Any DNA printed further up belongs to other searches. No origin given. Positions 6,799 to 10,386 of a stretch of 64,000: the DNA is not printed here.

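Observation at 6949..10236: Highly divergent SecA paralogue with insertions and no zinc tail, without SecY2 or accessory Sec genes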

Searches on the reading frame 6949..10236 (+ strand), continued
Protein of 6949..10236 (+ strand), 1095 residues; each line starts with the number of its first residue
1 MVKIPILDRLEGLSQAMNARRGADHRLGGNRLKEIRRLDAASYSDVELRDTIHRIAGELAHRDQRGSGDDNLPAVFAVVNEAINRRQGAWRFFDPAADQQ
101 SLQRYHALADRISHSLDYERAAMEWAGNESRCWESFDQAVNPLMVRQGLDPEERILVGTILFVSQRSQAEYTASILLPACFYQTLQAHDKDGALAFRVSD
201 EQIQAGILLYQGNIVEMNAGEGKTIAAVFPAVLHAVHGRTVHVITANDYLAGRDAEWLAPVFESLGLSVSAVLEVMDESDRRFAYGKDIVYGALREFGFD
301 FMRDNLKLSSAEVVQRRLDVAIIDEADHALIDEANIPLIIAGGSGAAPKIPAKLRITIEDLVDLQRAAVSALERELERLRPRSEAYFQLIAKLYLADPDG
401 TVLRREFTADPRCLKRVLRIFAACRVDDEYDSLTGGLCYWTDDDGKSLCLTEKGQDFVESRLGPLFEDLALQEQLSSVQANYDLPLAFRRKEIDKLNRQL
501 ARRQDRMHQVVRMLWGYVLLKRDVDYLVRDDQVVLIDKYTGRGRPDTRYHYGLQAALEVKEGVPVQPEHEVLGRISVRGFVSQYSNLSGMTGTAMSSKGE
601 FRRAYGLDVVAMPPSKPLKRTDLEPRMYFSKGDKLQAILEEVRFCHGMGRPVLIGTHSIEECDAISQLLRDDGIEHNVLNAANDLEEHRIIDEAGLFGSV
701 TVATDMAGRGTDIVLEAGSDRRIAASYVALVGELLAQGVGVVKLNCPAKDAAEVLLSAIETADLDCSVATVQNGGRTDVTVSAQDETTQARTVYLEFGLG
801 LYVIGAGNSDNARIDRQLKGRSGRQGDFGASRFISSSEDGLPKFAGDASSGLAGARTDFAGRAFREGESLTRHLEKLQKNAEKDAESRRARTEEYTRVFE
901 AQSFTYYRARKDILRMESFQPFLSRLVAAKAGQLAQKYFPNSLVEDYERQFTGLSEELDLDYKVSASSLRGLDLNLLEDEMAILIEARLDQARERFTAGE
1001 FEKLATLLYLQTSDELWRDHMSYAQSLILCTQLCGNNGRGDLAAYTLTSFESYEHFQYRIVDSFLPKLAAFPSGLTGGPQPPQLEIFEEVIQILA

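Call 33: search_protein_representatives(protein=window:6949-10236:+)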
Query: 1095 residues. Proteins with E-value up to 0.001 (for the whole library): 17070; up to 1e-10: 10548; up to 1e-30: 4099. The best 150 are listed.
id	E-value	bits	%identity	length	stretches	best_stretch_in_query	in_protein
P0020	0.0e+00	1720.8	72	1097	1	1-1094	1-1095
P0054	2.3e-276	936.1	45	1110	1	6-1094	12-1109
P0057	2.4e-274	929.4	46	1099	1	31-1094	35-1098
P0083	5.4e-262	888.5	45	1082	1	27-1094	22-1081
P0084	5.6e-262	888.5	45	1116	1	30-1085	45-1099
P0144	4.0e-243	826.1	44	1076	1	32-1094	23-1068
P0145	1.9e-240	817.2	41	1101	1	13-1094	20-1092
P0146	3.5e-238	809.7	42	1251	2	28-766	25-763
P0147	4.7e-237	805.9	41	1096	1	30-1073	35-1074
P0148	9.9e-232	788.3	42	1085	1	23-1094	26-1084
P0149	1.6e-222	757.9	42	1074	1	28-1081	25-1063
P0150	1.6e-220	751.2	41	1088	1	32-1095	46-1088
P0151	4.7e-217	739.8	40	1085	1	34-1089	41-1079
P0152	1.6e-215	734.6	42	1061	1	32-1094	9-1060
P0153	1.0e-213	728.7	40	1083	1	71-1092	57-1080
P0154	3.5e-213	726.9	40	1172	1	31-1095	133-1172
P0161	2.9e-184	631.2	38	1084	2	146-1075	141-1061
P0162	7.8e-182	623.1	38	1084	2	147-1073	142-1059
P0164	3.0e-172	591.4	38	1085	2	148-1077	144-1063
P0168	6.9e-169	580.3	37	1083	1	69-1095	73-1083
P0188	2.9e-118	412.7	36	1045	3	186-718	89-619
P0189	3.8e-118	412.3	37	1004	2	194-728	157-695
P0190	3.0e-117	409.4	34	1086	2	200-721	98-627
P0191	3.9e-117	409.0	36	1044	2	200-716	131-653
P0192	1.7e-116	406.8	34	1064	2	200-722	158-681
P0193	6.8e-116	404.8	36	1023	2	200-718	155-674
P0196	6.0e-115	401.7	34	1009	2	171-720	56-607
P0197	9.9e-115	401.0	38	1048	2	200-718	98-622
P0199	9.0e-114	397.8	32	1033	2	166-721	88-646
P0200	2.2e-113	396.5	34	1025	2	199-718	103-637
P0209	1.8e-110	386.9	40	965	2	198-718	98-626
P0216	4.1e-108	379.1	38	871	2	197-716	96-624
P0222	8.9e-107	374.7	33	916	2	200-718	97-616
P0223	2.2e-106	373.3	33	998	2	200-718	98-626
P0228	3.7e-106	372.6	37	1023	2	92-718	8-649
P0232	8.9e-106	371.3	36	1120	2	200-718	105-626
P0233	9.6e-106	371.2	35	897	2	196-718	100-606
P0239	4.8e-105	368.9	36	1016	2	199-719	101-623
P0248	3.3e-104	366.2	36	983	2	200-719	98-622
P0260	1.4e-102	360.7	32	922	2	200-721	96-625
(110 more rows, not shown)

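Call 35: list_cluster_members(proteins=[P0188, P0189, P0190, P0191, P0192, P0193, P0196, P0197, P0199, P0200])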
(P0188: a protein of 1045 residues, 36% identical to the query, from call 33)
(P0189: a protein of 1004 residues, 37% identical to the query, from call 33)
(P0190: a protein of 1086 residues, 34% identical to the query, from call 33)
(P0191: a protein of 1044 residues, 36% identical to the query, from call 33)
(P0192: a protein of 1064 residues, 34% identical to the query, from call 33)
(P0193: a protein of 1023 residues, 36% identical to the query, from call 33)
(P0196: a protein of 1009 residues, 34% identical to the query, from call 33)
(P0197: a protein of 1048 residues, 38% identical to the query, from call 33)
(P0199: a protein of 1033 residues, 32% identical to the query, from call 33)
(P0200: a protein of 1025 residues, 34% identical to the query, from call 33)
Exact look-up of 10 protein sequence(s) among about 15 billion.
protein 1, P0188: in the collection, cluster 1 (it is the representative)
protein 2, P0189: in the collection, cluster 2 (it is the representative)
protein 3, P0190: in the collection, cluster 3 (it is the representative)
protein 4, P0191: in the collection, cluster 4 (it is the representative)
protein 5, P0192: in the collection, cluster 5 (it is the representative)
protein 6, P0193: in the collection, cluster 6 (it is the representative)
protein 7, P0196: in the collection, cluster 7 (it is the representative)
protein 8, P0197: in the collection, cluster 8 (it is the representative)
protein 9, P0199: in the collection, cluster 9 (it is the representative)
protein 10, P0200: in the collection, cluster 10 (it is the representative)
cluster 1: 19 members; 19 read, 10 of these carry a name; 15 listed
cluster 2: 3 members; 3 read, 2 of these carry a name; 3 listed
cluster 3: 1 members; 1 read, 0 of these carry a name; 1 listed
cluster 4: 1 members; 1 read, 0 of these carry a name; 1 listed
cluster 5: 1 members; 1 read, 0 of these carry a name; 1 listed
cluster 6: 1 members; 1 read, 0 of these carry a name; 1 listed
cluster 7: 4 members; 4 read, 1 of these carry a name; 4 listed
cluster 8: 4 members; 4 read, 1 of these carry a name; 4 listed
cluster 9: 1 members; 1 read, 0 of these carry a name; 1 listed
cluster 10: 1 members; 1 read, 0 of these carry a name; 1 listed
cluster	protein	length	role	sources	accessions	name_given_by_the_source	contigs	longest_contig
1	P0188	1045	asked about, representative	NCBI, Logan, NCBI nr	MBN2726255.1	preprotein translocase subunit SecA [Candidatus Mcinerneyibacteriota bacterium]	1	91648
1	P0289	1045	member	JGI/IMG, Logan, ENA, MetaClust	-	preprotein translocase subunit SecA | \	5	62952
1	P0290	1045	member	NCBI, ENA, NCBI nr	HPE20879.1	MAG TPA: preprotein translocase subunit SecA [Candidatus Mcinerneyibacteriales bacterium] | preprotein translocase subunit SecA [Candidatus Mcinerneyibacteriales bacterium]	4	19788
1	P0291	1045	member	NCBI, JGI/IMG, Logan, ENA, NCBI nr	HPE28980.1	MAG TPA: preprotein translocase subunit SecA [Candidatus Mcinerneyibacteriales bacterium] | preprotein translocase subunit SecA [Candidatus Mcinerneyibacteriales bacterium]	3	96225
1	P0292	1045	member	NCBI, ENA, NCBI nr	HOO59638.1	MAG TPA: preprotein translocase subunit SecA [Candidatus Mcinerneyibacteriales bacterium] | preprotein translocase subunit SecA [Candidatus Mcinerneyibacteriales bacterium]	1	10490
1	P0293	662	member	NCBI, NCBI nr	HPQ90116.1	MAG TPA: SEC-C metal-binding domain-containing protein, partial [Candidatus ... | SEC-C metal-binding domain-containing protein [Candidatus Mcinerneyibacteriales bacterium]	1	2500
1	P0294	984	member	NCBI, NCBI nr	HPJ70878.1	MAG TPA: preprotein translocase subunit SecA, partial [Candidatus Mcinerneyibacteriales ... | preprotein translocase subunit SecA [Candidatus Mcinerneyibacteriales bacterium]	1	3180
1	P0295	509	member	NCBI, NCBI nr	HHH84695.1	MAG TPA: preprotein translocase subunit SecA, partial [Firmicutes bacterium] | preprotein translocase subunit SecA [Bacillota bacterium]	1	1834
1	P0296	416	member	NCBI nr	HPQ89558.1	hypothetical protein [Candidatus Mcinerneyibacteriales bacterium]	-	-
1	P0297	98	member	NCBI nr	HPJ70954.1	hypothetical protein [Candidatus Mcinerneyibacteriales bacterium]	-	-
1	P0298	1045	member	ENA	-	-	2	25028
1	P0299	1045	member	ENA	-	-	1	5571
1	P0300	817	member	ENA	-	-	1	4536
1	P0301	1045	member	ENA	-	-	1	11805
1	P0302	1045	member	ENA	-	-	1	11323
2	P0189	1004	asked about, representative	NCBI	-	-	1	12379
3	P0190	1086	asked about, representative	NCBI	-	-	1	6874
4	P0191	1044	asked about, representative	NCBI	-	-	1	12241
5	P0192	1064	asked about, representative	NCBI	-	-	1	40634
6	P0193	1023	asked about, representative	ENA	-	-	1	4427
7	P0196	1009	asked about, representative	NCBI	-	-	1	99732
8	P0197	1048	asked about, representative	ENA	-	-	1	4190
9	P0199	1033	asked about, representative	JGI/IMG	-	-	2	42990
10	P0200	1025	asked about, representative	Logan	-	-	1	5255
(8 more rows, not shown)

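Call 36: list_cluster_members(proteins=[P0209, P0216, P0222, P0223, P0232, P0233, P0239, P0248, P0260, P0228])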
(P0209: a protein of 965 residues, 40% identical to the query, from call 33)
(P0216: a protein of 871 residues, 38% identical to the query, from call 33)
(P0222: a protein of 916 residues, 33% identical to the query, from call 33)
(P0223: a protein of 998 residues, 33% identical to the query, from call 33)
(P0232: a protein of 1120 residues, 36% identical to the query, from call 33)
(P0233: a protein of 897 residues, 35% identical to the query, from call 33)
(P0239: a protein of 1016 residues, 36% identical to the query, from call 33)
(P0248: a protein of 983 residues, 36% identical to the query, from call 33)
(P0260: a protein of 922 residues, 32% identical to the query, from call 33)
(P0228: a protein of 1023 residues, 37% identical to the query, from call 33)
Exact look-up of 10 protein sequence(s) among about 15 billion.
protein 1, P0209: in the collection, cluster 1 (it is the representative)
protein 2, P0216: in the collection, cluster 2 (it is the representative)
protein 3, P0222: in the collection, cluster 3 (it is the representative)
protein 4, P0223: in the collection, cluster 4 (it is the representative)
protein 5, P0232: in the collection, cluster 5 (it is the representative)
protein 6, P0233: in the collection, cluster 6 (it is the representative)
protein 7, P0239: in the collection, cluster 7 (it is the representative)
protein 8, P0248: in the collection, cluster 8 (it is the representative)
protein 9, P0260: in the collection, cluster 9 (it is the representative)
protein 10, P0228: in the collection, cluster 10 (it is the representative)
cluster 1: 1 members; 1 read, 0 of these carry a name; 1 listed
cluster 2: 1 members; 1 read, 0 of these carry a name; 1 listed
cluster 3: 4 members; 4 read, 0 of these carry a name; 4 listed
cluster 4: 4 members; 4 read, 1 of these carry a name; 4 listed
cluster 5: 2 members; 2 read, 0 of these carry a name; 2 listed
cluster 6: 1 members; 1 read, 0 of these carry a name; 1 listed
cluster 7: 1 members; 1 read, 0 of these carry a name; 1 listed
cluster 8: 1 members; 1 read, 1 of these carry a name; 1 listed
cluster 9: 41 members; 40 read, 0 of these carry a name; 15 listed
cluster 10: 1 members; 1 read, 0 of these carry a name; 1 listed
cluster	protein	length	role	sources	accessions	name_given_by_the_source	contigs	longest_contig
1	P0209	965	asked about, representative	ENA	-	-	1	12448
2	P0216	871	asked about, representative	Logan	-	-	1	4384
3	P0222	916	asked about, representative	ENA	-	-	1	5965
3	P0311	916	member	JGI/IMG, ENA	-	-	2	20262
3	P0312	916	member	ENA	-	-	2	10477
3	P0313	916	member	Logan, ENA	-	-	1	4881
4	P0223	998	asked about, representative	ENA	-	-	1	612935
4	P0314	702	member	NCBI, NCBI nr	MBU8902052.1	MAG: SEC-C domain-containing protein, partial [Victivallales bacterium] | SEC-C domain-containing protein [Victivallales bacterium]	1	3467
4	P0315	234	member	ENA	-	-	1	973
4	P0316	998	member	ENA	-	-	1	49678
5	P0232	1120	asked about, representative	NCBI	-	-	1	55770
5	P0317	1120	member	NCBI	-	-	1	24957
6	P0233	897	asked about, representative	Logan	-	-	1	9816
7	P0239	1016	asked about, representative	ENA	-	-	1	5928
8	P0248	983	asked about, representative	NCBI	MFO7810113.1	MAG: preprotein translocase subunit SecA [Candidatus Delongbacteria bacterium]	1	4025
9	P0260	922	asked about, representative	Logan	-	-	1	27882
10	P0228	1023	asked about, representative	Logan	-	-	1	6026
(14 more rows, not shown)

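Call 37: search_protein_families(library=padloc, proteins=[window:6949-10236:+], max_evalue=0.01)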
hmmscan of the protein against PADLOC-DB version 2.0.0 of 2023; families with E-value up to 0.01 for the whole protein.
window:6949-10236:+ (1095 aa): 0 families

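Call 39: find_encoding_contigs(protein=window:6949-10236:+, flank=10000, max_places=5)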
Protein window:6949-10236:+ (1095 aa): no gene with exactly this product is on record in the collection.
